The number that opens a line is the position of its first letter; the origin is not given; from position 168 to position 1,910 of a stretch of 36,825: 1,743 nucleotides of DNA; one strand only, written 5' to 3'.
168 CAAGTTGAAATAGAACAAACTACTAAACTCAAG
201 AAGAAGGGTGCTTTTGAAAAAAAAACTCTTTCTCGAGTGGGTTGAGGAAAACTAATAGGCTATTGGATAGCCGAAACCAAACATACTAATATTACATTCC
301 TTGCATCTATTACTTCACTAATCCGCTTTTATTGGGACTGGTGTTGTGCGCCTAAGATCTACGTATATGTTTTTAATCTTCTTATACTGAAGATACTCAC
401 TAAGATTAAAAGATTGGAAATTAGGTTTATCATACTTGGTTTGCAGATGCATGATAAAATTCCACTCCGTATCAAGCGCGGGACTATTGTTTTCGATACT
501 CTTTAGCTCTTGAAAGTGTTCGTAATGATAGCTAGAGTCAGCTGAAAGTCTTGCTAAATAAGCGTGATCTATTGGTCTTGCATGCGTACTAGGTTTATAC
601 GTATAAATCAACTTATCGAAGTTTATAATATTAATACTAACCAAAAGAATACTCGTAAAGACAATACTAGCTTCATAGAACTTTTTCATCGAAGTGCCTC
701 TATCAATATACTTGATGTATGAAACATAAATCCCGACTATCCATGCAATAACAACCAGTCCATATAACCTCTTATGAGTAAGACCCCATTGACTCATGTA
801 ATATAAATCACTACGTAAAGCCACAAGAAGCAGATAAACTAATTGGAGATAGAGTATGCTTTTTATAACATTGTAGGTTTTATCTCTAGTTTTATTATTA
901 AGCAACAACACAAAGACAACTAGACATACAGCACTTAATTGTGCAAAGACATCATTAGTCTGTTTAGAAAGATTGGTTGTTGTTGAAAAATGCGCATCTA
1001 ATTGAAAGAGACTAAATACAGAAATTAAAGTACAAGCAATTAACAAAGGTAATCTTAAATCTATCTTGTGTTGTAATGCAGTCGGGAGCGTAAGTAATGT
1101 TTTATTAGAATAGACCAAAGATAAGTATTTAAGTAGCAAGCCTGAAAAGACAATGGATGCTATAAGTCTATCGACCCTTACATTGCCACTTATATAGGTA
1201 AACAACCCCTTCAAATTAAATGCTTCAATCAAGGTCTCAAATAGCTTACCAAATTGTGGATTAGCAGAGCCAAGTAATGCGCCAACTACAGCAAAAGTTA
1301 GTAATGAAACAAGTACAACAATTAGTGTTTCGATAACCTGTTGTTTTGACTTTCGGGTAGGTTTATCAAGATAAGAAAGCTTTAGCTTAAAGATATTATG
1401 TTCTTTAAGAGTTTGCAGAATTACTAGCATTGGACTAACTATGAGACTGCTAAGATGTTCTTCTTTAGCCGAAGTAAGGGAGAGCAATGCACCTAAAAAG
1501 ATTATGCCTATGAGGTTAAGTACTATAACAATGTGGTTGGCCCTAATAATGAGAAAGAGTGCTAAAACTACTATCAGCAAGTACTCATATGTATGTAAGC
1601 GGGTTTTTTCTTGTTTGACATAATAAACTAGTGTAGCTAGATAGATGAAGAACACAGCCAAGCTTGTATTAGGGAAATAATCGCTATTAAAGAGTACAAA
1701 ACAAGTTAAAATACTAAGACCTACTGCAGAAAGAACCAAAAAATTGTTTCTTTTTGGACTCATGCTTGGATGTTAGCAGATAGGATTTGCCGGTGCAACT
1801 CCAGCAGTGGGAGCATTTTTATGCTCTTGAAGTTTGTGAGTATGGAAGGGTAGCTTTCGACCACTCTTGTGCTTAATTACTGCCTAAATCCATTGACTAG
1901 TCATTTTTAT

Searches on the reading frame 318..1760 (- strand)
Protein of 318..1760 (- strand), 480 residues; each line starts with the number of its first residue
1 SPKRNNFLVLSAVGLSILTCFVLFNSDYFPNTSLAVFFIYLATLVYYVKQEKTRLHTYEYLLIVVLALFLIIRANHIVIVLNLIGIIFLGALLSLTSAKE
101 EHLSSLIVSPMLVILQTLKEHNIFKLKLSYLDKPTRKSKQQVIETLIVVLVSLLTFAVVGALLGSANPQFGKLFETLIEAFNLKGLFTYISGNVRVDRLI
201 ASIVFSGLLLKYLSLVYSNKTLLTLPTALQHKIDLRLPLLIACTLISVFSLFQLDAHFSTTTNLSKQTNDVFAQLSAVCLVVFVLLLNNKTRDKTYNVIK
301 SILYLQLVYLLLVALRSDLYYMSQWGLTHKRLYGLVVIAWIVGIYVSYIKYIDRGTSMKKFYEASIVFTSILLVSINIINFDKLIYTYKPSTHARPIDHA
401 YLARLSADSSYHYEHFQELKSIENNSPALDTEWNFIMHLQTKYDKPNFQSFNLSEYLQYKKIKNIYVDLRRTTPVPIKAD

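Call 17: search_protein_families(library=pfam, proteins=[window:318-1760:-], max_evalue=0.001)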
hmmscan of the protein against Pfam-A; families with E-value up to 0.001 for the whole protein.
window:318-1760:- (480 aa): 1 family
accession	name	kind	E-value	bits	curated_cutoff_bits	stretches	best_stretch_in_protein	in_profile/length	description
PF13687.11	DUF4153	-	1.8e-30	106.8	27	1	61-409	2-366/373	Domain of unknown function (DUF4153)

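Call 71: search_protein_families(library=ncbifam, proteins=[window:318-1760:-], max_evalue=0.001)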
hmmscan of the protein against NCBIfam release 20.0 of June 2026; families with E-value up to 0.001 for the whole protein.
window:318-1760:- (480 aa): 0 families
